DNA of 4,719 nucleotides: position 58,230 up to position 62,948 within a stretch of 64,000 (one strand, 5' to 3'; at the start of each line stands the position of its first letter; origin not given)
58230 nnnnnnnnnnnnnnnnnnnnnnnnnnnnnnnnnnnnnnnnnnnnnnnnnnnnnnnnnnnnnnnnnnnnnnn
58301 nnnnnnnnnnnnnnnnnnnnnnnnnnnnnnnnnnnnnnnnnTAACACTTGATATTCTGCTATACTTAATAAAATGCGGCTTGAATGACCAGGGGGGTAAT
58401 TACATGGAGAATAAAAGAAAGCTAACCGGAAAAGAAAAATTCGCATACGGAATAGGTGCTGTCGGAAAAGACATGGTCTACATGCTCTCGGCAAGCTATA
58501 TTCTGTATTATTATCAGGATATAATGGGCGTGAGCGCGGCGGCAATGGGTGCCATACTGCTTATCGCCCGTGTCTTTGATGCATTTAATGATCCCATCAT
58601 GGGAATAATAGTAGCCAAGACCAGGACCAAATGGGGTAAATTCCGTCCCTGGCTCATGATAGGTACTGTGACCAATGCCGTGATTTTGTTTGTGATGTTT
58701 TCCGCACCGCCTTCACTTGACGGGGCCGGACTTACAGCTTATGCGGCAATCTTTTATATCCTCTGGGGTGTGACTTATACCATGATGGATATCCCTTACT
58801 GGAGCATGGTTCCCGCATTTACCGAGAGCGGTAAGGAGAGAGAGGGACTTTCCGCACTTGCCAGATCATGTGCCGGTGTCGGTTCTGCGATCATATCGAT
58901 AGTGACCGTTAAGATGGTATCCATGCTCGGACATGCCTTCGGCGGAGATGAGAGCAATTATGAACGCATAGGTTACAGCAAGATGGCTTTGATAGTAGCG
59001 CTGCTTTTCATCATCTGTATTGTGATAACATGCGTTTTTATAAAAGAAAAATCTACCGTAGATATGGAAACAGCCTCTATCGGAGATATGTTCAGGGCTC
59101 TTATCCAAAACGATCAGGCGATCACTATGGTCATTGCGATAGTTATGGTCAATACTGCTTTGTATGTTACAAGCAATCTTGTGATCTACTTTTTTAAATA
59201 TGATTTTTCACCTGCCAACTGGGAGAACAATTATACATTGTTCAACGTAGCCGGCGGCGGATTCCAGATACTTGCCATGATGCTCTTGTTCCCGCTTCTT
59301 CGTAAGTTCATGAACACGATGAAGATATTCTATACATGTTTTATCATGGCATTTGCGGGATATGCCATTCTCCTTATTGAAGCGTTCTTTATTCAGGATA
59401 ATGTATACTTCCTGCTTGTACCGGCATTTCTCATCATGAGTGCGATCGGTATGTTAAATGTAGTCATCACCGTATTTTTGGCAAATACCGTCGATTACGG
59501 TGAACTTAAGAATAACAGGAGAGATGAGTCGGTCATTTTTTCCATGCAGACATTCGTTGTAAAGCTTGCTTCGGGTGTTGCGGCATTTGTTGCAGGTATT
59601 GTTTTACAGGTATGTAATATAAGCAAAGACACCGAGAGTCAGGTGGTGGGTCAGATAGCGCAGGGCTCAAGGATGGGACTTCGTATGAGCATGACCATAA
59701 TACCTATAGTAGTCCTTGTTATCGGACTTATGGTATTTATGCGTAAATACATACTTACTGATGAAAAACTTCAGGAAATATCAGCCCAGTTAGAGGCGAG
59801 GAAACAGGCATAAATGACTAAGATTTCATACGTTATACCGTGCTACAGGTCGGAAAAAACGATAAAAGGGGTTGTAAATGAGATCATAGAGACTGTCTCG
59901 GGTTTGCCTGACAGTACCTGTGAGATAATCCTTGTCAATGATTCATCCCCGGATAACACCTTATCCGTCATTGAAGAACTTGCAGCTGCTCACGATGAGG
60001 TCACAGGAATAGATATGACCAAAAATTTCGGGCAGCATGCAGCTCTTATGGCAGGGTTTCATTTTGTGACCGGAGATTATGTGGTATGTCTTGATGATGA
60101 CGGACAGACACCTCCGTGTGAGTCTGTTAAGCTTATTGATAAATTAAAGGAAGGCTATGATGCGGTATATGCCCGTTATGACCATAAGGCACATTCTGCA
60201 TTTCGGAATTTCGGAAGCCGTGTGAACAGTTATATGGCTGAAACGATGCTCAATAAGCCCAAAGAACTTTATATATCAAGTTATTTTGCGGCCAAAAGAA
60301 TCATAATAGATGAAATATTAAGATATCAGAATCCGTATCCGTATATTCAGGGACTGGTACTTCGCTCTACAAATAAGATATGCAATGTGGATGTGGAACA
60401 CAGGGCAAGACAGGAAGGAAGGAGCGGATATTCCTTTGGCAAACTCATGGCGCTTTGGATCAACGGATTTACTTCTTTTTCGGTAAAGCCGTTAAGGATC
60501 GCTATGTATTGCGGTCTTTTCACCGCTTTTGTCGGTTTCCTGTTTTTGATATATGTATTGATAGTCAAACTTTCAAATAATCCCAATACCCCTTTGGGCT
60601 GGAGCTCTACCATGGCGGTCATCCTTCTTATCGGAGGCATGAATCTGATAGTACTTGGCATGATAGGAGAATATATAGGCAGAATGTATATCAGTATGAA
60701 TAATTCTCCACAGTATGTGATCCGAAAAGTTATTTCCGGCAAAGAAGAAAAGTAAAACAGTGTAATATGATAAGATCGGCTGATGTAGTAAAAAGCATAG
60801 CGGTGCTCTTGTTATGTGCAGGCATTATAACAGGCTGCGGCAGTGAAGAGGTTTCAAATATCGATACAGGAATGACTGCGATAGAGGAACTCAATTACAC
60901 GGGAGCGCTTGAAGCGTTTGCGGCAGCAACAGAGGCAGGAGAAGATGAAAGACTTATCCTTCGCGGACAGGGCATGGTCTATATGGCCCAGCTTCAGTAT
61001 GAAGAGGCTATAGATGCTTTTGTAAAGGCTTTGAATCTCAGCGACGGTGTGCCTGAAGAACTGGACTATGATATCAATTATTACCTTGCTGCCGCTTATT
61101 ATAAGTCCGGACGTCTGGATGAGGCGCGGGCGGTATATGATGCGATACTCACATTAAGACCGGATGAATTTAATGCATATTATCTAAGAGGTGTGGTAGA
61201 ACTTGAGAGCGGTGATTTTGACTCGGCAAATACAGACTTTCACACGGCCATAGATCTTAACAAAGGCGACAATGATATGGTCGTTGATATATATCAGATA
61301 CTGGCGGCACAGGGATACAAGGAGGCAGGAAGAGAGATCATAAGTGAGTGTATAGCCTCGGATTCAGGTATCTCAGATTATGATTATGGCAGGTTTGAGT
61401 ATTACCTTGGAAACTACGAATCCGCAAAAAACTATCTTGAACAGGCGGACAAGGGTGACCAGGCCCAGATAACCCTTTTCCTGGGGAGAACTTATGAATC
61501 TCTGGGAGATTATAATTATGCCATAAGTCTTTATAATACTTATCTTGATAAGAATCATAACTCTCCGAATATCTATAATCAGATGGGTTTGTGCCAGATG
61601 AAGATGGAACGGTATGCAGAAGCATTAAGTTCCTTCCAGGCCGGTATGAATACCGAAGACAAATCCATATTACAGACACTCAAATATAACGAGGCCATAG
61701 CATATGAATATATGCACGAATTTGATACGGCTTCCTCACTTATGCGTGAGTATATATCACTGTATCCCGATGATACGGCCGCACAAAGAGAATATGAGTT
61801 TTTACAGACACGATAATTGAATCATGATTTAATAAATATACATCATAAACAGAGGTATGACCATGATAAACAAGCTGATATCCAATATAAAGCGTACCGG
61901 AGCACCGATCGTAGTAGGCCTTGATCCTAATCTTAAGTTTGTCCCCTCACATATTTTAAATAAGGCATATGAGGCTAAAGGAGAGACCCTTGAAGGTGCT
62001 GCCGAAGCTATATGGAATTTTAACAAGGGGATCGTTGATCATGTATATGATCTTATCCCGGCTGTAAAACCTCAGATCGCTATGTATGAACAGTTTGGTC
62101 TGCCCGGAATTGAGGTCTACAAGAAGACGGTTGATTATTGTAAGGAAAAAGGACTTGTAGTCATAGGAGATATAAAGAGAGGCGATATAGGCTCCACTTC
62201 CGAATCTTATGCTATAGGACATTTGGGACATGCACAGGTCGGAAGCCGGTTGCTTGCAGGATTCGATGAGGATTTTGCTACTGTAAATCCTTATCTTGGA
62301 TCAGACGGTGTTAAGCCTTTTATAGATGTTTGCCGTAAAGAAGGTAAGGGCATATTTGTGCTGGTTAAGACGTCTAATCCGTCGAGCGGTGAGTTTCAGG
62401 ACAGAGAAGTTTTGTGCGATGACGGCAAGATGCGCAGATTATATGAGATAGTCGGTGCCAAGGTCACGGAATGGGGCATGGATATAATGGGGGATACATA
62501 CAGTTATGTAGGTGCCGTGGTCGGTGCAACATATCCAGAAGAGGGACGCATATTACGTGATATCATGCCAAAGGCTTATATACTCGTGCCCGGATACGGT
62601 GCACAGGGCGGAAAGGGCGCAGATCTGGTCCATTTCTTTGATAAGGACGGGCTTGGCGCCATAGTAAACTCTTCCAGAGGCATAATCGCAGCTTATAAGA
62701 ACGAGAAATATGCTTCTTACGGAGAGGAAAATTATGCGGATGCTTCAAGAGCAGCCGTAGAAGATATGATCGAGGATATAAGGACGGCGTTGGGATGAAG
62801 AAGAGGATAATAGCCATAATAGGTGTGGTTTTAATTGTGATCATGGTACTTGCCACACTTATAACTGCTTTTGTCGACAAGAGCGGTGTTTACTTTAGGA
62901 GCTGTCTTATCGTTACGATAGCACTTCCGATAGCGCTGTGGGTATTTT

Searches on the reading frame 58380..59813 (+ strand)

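Call 69: search_protein_families(library=pfam, proteins=[window:58380-59813:+], max_evalue=0.0001)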
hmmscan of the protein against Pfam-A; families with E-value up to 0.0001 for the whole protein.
window:58380-59813:+ (477 aa): 1 family
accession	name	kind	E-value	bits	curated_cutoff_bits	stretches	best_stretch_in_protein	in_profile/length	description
PF13347.12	MFS_2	-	1.9e-73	247.9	27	1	23-460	2-426/427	MFS/sugar transport protein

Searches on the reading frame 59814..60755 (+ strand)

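Call 69: search_protein_families(library=pfam, proteins=[window:59814-60755:+], max_evalue=0.0001)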
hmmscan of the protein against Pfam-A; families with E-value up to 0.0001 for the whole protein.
window:59814-60755:+ (313 aa): 3 families
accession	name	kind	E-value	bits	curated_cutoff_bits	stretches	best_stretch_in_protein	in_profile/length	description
PF00535.33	Glycos_transf_2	-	5.8e-28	98.4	23.3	1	5-157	1-156/168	Glycosyl transferase family 2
PF10111.15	Glyco_tranf_2_2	-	4.5e-08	33.4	27.3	1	5-97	1-92/276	Glycosyltransferase like family 2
PF13641.12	Glyco_tranf_2_3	-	3.1e-07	31.1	27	1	4-102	3-102/230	Glycosyltransferase like family 2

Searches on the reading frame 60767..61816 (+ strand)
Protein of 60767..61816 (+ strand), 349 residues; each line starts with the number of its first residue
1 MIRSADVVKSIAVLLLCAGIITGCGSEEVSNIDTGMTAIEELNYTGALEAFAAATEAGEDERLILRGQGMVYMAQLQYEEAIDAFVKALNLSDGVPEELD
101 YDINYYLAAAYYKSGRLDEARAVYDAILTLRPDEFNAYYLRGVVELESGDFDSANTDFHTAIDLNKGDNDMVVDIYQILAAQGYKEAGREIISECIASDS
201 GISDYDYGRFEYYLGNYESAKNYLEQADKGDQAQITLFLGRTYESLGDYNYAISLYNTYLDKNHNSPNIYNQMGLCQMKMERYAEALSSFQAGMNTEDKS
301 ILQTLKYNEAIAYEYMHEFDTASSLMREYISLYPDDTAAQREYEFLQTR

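Call 69: search_protein_families(library=pfam, proteins=[window:60767-61816:+], max_evalue=0.0001)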
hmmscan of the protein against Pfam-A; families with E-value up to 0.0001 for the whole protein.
window:60767-61816:+ (349 aa): 19 families
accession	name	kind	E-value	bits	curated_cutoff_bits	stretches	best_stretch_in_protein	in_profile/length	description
PF07719.23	TPR_2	-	4.1e-31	104.9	27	1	103-133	3-33/34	Tetratricopeptide repeat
PF00515.34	TPR_1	-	8.6e-23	79.6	27.8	0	67-91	6-30/34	Tetratricopeptide repeat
PF13432.12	TPR_16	-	3.6e-20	72.5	32.7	2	108-154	4-50/65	Tetratricopeptide repeat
PF14559.12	TPR_19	-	4.6e-19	69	25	2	73-138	2-62/68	Tetratricopeptide repeat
PF13428.12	TPR_14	-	2.7e-18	65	23.5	1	104-142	4-42/44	Tetratricopeptide repeat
PF13424.12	TPR_12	-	2.4e-16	60.1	30.1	1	64-130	5-74/77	Tetratricopeptide repeat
PF13181.12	TPR_8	-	1.7e-15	56.2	25.7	0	103-133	3-33/34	Tetratricopeptide repeat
PF13371.12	TPR_9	-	2.2e-14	53.7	35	1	109-170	3-64/73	Tetratricopeptide repeat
PF13414.12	TPR_11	-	2.5e-12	46.7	26.8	1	110-144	3-37/42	TPR repeat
PF13174.12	TPR_6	-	2.7e-12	46.9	26.3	0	105-133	4-32/33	Tetratricopeptide repeat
PF13176.12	TPR_7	-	1.6e-10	40.7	27.9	0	107-135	5-33/36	Tetratricopeptide repeat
PF23914.1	TPR_CcmH_CycH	-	1.9e-09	38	42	1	69-166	57-152/158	Cytochrome c-type biogenesis protein H TPR domain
PF13431.12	TPR_17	-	1.7e-08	34.5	24.4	0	255-287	1-33/34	Tetratricopeptide repeat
PF25062.1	ARM_TT21_N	-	3.4e-08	33.9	40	0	105-198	103-197/222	Tetratricopeptide repeat protein 21 N-terminal ARM repeat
PF12895.13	ANAPC3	-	6.9e-08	33.1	27.2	1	237-291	27-80/82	Anaphase-promoting complex, cyclosome, subunit 3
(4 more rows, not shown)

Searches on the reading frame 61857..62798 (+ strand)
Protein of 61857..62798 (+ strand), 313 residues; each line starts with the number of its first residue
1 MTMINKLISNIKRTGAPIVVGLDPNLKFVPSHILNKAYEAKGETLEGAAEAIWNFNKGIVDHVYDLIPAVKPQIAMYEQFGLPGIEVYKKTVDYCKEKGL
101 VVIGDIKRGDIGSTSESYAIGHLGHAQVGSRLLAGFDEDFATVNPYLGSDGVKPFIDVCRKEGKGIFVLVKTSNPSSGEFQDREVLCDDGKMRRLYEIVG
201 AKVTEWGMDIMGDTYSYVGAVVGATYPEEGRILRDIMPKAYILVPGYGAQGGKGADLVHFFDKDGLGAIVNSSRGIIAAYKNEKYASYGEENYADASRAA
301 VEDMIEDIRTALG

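Call 69: search_protein_families(library=pfam, proteins=[window:61857-62798:+], max_evalue=0.0001)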
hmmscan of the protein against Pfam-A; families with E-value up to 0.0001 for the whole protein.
window:61857-62798:+ (313 aa): 1 family
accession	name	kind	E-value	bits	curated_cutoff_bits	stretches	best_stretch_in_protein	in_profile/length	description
PF00215.30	OMPdecase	-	3.4e-23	83.2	27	1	59-283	18-215/221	Orotidine 5'-phosphate decarboxylase / HUMPS family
